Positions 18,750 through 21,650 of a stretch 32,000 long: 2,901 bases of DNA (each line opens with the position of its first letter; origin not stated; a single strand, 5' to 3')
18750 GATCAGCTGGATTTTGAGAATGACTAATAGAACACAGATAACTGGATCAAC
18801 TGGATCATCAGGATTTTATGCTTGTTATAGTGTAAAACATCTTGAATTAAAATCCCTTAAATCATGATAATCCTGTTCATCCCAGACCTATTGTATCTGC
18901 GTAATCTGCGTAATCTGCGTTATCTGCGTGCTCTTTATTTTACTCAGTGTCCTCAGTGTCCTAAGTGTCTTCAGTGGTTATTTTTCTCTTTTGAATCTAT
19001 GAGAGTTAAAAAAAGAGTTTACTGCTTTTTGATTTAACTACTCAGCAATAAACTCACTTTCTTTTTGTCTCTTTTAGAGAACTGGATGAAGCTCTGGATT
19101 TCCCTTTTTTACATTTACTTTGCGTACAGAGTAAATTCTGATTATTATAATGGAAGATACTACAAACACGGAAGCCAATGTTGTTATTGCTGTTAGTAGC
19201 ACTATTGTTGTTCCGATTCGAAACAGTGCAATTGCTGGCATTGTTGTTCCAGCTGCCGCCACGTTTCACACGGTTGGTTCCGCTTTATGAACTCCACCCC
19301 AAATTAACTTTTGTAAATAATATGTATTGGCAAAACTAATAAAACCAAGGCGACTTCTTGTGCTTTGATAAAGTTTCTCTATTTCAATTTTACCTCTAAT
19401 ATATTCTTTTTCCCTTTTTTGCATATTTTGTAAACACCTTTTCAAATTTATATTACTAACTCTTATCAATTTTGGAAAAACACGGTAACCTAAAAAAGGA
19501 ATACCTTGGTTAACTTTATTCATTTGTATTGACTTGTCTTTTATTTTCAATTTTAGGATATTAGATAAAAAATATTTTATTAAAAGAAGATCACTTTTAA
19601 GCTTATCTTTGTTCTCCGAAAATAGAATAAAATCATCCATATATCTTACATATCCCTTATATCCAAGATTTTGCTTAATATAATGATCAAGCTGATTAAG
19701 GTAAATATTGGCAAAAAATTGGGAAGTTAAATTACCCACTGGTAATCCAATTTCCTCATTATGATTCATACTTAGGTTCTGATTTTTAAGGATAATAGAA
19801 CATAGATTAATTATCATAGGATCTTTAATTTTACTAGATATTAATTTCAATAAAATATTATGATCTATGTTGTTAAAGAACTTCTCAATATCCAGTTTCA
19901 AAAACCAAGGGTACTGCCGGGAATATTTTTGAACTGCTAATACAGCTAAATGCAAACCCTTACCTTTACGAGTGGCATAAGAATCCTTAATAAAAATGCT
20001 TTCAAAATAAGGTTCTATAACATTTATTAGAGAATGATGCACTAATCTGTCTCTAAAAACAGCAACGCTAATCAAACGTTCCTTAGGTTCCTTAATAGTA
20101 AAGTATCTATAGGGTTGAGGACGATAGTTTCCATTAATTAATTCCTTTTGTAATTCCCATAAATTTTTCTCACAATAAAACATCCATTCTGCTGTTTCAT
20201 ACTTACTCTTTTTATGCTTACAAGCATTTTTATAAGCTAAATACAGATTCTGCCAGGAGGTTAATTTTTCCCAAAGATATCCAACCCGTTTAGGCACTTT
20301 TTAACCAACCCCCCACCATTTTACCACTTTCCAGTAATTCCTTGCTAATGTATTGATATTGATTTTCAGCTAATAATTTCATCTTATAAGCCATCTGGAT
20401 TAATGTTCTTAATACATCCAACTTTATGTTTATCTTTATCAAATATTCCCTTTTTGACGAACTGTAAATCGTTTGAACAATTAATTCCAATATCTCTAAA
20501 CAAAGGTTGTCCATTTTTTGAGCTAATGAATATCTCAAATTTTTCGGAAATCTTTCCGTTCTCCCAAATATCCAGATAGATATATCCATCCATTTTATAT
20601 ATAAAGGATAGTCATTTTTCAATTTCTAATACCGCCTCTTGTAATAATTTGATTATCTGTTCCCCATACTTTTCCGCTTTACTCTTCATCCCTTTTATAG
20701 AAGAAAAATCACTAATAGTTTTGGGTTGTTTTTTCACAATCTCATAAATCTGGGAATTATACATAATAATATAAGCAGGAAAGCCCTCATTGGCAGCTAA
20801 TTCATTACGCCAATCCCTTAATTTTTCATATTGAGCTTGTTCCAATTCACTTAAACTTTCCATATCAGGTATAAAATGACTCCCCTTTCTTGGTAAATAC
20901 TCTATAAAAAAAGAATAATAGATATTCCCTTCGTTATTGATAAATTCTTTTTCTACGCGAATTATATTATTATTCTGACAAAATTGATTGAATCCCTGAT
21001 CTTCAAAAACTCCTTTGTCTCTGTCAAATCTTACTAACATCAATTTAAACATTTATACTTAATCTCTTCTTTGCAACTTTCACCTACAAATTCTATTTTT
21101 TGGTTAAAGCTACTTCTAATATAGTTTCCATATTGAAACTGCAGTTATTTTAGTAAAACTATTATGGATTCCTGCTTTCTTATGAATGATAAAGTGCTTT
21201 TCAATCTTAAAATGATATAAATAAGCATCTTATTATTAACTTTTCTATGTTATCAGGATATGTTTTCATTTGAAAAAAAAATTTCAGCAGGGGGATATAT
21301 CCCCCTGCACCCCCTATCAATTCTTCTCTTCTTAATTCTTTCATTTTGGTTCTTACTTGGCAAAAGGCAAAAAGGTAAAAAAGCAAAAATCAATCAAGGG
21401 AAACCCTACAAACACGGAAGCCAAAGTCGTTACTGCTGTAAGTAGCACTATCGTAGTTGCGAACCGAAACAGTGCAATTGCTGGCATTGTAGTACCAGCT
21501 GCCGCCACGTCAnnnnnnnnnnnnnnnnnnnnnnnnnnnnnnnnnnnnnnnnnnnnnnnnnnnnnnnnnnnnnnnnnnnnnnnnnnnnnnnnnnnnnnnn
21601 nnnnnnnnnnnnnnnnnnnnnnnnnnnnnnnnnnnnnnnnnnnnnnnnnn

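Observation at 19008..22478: Complete DGR: FGE/CLec-fold target, HRDC, Avd, RT, then TR downstream of the RT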

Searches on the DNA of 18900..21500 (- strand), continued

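Call 68: search_with_rna_model(model_id=R2, sources=[window, L011, L012, L013, L014, L015, L016, L017, L018, L019, L020, L021, L022, L023, L024, L025, L026, L027, L028, L029, L030, L031, L032, L033, L034, L035, L036, L037, L038, L039, L040, L041, L042, L043, L044, L045, L046, L047, L048, L049, L050, L051, L052, L053, L054, L055, L056, L057, L058, L059, L060, L061, L062, L063, L064, L065, L066, L067, L068, L069, L070, L071, L072, L073, L074, L075, L076, L077, L078, L079, L080, L081, L082, L083, L084, L085, L086, L087, L088, L089, L090], max_evalue=0.1)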
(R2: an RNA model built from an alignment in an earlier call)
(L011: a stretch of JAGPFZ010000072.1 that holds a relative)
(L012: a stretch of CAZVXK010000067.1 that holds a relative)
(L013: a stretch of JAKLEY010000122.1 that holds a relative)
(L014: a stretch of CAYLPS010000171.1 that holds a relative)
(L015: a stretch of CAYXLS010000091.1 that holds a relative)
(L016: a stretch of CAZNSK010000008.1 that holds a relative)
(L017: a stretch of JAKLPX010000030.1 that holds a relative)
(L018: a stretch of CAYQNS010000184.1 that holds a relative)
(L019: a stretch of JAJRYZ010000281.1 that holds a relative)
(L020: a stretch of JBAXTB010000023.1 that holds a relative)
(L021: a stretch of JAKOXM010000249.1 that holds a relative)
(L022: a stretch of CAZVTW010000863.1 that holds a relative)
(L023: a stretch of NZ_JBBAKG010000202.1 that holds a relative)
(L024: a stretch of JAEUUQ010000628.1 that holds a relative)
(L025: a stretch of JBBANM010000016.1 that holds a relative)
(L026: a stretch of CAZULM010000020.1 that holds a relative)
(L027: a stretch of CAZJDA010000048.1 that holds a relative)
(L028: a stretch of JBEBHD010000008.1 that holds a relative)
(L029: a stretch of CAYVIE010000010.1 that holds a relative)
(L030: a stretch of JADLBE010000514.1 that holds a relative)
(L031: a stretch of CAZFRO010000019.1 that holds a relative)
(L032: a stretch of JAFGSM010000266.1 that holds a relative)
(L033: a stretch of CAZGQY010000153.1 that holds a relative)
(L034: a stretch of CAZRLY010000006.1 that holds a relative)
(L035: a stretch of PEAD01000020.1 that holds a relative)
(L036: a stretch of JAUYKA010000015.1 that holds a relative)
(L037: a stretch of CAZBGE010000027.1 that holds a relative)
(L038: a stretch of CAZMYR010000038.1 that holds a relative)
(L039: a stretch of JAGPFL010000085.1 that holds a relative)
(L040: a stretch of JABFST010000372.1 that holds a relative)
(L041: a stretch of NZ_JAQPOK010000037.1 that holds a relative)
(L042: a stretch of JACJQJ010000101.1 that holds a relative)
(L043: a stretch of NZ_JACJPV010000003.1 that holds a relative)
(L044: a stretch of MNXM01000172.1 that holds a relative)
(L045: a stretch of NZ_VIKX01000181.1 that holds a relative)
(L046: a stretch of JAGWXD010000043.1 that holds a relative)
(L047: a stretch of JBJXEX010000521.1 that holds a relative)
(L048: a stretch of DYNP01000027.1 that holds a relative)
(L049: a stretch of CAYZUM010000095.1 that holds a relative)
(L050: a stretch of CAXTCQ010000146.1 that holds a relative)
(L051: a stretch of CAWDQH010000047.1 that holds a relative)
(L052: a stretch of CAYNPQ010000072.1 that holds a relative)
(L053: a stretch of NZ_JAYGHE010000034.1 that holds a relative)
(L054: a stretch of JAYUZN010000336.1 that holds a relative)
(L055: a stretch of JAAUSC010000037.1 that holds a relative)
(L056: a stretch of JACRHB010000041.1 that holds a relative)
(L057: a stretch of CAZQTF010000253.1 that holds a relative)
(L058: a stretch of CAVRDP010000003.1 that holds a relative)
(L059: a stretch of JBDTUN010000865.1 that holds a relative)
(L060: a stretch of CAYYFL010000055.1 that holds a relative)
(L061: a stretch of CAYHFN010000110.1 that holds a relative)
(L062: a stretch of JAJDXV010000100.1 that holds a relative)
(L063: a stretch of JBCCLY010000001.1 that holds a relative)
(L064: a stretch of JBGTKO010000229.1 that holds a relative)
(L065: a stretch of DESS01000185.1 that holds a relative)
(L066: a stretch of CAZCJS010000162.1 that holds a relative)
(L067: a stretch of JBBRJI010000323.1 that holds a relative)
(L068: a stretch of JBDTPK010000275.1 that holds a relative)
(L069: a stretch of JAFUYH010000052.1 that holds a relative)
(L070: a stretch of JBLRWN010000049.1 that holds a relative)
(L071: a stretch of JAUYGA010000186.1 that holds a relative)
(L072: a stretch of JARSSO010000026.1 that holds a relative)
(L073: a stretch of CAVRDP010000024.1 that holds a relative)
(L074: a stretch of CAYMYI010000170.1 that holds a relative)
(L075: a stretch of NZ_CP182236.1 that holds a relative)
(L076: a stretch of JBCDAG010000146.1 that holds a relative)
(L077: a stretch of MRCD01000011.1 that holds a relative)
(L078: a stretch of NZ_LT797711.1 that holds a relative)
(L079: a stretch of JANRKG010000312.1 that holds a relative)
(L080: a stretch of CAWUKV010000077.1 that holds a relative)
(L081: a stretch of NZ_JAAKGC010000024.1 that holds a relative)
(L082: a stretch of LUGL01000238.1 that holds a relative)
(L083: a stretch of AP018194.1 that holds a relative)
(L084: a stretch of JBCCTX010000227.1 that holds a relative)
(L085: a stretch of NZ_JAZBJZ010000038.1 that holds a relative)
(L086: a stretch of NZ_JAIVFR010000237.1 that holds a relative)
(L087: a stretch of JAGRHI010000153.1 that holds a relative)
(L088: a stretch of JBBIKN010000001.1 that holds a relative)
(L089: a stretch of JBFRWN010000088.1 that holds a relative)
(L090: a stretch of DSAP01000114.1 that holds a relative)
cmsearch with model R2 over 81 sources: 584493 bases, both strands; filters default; matches with E-value up to 0.1: 14.
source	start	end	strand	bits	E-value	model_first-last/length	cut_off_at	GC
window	19011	19160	-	144.3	4.9e-34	1-150/150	no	0.31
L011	3741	3890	+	143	1.1e-33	1-150/150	no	0.32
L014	3537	3691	+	130.3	1.9e-30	1-150/150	no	0.48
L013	2035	2184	+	127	1.4e-29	1-150/150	no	0.45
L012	2238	2389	+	121.4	3.6e-28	1-150/150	no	0.51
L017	1366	1523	+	98.4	2.8e-22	1-150/150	no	0.43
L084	2433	2606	+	35.9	2.9e-06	1-150/150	no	0.44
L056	5182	5332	+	28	0.00032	1-150/150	no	0.48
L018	4301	4459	+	26.3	0.00086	1-150/150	no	0.48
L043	5210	5352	+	21.9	0.011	1-150/150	no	0.47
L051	5202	5356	+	21.2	0.017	1-150/150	no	0.5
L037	3820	3982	+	21.1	0.018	1-150/150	no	0.53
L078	5207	5352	+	20.4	0.027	1-150/150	no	0.43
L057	356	445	+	19.8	0.04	1-150/150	no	0.5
